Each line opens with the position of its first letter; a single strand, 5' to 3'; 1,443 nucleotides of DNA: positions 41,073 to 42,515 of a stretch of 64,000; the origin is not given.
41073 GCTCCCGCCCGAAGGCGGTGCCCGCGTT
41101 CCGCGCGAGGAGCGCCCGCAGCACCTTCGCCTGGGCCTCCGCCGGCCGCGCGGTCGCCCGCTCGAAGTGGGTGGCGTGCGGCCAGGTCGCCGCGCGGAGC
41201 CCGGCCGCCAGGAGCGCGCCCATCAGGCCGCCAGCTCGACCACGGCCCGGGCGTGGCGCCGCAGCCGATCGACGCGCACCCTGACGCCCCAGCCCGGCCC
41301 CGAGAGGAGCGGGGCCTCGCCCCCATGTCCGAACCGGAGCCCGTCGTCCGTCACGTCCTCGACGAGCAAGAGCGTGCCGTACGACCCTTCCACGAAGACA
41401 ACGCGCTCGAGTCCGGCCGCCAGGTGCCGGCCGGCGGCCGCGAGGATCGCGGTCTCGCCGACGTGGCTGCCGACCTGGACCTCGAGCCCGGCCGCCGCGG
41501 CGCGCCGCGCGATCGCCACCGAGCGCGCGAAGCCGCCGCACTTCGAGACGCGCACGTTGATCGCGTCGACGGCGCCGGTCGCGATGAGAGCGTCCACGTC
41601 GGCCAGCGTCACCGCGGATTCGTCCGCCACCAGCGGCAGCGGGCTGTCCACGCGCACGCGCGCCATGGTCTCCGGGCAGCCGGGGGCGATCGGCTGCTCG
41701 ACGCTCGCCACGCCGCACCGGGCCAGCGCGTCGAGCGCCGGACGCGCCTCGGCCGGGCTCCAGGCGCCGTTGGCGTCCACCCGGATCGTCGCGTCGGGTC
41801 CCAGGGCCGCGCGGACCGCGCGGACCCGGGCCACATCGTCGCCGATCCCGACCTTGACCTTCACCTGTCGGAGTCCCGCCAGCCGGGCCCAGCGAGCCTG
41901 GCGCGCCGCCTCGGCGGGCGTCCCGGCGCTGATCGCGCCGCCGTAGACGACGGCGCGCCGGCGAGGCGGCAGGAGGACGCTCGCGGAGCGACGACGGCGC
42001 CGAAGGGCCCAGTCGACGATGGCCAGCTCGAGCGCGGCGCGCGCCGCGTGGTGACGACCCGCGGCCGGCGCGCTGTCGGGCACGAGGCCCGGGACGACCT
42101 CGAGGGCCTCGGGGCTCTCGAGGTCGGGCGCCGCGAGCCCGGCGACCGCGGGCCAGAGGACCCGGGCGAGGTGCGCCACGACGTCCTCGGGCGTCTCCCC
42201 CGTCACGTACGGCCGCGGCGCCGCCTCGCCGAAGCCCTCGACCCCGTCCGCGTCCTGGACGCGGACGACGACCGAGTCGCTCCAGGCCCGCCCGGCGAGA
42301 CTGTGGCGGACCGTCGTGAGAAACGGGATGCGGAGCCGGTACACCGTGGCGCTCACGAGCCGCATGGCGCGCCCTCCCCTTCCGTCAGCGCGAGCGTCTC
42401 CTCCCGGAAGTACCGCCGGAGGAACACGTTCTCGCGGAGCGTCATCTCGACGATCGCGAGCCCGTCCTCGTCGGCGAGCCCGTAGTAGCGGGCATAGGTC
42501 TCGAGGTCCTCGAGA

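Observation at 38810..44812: Six-gene sigma-54 operon with an unusual enzyme combination: candidate lipid or amino-acid-conjugate modification pathway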

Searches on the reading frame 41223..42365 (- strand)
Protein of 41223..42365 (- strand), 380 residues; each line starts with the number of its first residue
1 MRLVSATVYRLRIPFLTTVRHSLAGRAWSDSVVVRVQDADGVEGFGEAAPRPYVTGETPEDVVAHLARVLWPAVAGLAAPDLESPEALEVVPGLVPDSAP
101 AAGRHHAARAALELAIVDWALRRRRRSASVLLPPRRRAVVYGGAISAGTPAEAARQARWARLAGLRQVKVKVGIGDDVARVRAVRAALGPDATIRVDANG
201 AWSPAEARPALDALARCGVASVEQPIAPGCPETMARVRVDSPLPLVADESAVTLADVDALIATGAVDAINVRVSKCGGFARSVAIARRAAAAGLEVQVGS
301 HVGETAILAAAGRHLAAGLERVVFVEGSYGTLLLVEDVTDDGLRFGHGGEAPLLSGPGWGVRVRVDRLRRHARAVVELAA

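Call 4: search_protein_families(library=pfam, proteins=[window:41223-42365:-], max_evalue=0.01)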
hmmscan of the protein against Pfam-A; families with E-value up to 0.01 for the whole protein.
window:41223-42365:- (380 aa): 3 families
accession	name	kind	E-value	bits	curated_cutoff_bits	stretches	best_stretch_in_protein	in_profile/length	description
PF13378.12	MR_MLE_C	-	5.6e-48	164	29.4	1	153-364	2-216/219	Enolase C-terminal domain-like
PF07476.17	MAAL_C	-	1.4e-05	24.9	27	1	243-316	140-213/249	Methylaspartate ammonia-lyase C-terminus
PF02746.21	MR_MLE_N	-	0.00014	22.5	22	1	23-129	20-113/117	Mandelate racemase / muconate lactonizing enzyme, N-terminal domain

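Call 5: search_protein_families(library=ncbifam, proteins=[window:41223-42365:-], max_evalue=0.01)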
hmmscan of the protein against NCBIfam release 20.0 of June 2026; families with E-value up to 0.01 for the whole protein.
window:41223-42365:- (380 aa): 19 families
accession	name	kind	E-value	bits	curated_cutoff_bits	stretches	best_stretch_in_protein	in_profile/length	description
NF042940.1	racemase_DgcA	equivalog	4.7e-40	137.8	400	1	20-339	15-304/323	N-acetyl-D-Glu racemase DgcA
TIGR02534.1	mucon_cyclo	subfamily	1.6e-39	136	334.95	1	12-373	10-367/368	muconate/chloromuconate family cycloisomerase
NF041118.1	A_G_epim_Thtga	equivalog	8.8e-26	90.8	500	1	27-326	27-316/341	L-Ala-D/L-Glu epimerase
NF011708.0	PRK15129.1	equivalog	1.5e-25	89.9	343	1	7-311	5-286/321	L-Ala-D/L-Glu epimerase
NF002782.0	PRK02901.1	equivalog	1.2e-23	83.7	288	1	145-341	81-279/328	o-succinylbenzoate synthase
TIGR01927.1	menC_gam_Gplu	equivalog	5e-23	81.9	130.55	1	28-320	20-283/307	o-succinylbenzoate synthase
NF043002.1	HProlDhtase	equivalog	1.2e-22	80.3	500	1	1-326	1-319/366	cis-3-hydroxy-L-proline dehydratase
TIGR01928.1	menC_lowGC_arch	equivalog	3.4e-22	78.9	200.65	1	9-306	1-287/325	o-succinylbenzoate synthase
NF047820.1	TalGalacDh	equivalog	5.4e-15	55.2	500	1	103-297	102-302/371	L-talarate/galactarate dehydratase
NF002739.0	PRK02714.1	equivalog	8.7e-15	55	259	1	29-320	28-291/320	o-succinylbenzoate synthase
NF040866.1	AraD_Arch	equivalog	7.3e-14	51.5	650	1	163-342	162-341/372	arabinonate dehydratase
NF010624.0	PRK14017.1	equivalog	9.4e-14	51.3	311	1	165-373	151-362/382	galactonate dehydratase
NF040790.2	glucon_galact_dh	equivalog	6.9e-12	44.9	750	1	173-363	173-361/390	bifunctional D-gluconate/D-galactonate dehydratase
NF003473.0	PRK05105.1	equivalog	1.3e-06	27.6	236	1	160-300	131-272/331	o-succinylbenzoate synthase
NF043051.1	ManoateDhtManD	equivalog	2.3e-06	26.7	550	1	181-316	195-330/403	D-mannonate dehydratase ManD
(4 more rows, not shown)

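Call 27: search_solved_structures(query=window:41223-42365:-, max_evalue=1e-10)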
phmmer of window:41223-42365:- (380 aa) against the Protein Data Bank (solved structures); distinct sequences matched with E-value up to 1e-10: 65 (the best 60 are shown).
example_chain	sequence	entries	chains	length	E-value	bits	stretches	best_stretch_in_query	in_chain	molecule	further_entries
2p88_A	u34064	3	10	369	3.1e-35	125.2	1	2-368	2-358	Mandelate racemase/muconate lactonizing enzyme family protein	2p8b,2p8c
3jva_A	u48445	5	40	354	1.3e-34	123.1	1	18-323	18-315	Dipeptide Epimerase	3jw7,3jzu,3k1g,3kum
4m0x_A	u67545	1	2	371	2.5e-34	122.2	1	30-373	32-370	Chloromuconate cycloisomerase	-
1jpm_A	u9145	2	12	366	4.7e-32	114.7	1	2-361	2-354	L-Ala-D/L-Glu Epimerase | similar to chloromuconate cycloisomerase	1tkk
1muc_A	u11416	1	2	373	1.8e-27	99.6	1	16-373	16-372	MUCONATE LACTONIZING ENZYME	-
3ct2_A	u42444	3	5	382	2.4e-27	99.2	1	16-367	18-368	Muconate cycloisomerase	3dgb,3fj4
1bkh_A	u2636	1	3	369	3e-27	98.9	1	18-373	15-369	MUCONATE LACTONIZING ENZYME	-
3i6e_A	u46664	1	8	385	3e-27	98.9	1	2-372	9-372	Muconate cycloisomerase I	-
3muc_A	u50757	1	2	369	3.2e-27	98.8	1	18-373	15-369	PROTEIN (MUCONATE CYCLOISOMERASE)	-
2muc_A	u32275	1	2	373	9.1e-27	97.3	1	16-373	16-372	PROTEIN (MUCONATE CYCLOISOMERASE)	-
1f9c_A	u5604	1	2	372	1.3e-26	96.8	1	16-373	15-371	PROTEIN (MUCONATE CYCLOISOMERASE I)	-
3bjs_A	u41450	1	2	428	1e-25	93.9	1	7-364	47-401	Mandelate racemase/muconate lactonizing enzyme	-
3q45_A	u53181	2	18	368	1.4e-25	93.5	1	9-349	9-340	Mandelate racemase/muconate lactonizing enzyme family; possible chloromuconate cycloisomer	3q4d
2qde_A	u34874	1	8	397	7.2e-25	91.1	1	26-370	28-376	Mandelate racemase/muconate lactonizing enzyme family protein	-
3dg3_A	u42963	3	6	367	9.6e-25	90.7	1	2-371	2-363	Muconate cycloisomerase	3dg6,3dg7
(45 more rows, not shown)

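Call 42: search_solved_structures(query=window:41223-42365:-, max_evalue=1e-30, show_alignments=4)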
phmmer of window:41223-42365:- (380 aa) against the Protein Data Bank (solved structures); distinct sequences matched with E-value up to 1e-30: 4.
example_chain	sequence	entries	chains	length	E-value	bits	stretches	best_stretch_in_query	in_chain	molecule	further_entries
2p88_A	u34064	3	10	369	3.1e-35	125.2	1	2-368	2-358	Mandelate racemase/muconate lactonizing enzyme family protein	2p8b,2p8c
3jva_A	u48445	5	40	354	1.3e-34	123.1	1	18-323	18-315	Dipeptide Epimerase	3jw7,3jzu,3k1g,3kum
4m0x_A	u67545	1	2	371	2.5e-34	122.2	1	30-373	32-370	Chloromuconate cycloisomerase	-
1jpm_A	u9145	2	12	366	4.7e-32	114.7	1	2-361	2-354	L-Ala-D/L-Glu Epimerase | similar to chloromuconate cycloisomerase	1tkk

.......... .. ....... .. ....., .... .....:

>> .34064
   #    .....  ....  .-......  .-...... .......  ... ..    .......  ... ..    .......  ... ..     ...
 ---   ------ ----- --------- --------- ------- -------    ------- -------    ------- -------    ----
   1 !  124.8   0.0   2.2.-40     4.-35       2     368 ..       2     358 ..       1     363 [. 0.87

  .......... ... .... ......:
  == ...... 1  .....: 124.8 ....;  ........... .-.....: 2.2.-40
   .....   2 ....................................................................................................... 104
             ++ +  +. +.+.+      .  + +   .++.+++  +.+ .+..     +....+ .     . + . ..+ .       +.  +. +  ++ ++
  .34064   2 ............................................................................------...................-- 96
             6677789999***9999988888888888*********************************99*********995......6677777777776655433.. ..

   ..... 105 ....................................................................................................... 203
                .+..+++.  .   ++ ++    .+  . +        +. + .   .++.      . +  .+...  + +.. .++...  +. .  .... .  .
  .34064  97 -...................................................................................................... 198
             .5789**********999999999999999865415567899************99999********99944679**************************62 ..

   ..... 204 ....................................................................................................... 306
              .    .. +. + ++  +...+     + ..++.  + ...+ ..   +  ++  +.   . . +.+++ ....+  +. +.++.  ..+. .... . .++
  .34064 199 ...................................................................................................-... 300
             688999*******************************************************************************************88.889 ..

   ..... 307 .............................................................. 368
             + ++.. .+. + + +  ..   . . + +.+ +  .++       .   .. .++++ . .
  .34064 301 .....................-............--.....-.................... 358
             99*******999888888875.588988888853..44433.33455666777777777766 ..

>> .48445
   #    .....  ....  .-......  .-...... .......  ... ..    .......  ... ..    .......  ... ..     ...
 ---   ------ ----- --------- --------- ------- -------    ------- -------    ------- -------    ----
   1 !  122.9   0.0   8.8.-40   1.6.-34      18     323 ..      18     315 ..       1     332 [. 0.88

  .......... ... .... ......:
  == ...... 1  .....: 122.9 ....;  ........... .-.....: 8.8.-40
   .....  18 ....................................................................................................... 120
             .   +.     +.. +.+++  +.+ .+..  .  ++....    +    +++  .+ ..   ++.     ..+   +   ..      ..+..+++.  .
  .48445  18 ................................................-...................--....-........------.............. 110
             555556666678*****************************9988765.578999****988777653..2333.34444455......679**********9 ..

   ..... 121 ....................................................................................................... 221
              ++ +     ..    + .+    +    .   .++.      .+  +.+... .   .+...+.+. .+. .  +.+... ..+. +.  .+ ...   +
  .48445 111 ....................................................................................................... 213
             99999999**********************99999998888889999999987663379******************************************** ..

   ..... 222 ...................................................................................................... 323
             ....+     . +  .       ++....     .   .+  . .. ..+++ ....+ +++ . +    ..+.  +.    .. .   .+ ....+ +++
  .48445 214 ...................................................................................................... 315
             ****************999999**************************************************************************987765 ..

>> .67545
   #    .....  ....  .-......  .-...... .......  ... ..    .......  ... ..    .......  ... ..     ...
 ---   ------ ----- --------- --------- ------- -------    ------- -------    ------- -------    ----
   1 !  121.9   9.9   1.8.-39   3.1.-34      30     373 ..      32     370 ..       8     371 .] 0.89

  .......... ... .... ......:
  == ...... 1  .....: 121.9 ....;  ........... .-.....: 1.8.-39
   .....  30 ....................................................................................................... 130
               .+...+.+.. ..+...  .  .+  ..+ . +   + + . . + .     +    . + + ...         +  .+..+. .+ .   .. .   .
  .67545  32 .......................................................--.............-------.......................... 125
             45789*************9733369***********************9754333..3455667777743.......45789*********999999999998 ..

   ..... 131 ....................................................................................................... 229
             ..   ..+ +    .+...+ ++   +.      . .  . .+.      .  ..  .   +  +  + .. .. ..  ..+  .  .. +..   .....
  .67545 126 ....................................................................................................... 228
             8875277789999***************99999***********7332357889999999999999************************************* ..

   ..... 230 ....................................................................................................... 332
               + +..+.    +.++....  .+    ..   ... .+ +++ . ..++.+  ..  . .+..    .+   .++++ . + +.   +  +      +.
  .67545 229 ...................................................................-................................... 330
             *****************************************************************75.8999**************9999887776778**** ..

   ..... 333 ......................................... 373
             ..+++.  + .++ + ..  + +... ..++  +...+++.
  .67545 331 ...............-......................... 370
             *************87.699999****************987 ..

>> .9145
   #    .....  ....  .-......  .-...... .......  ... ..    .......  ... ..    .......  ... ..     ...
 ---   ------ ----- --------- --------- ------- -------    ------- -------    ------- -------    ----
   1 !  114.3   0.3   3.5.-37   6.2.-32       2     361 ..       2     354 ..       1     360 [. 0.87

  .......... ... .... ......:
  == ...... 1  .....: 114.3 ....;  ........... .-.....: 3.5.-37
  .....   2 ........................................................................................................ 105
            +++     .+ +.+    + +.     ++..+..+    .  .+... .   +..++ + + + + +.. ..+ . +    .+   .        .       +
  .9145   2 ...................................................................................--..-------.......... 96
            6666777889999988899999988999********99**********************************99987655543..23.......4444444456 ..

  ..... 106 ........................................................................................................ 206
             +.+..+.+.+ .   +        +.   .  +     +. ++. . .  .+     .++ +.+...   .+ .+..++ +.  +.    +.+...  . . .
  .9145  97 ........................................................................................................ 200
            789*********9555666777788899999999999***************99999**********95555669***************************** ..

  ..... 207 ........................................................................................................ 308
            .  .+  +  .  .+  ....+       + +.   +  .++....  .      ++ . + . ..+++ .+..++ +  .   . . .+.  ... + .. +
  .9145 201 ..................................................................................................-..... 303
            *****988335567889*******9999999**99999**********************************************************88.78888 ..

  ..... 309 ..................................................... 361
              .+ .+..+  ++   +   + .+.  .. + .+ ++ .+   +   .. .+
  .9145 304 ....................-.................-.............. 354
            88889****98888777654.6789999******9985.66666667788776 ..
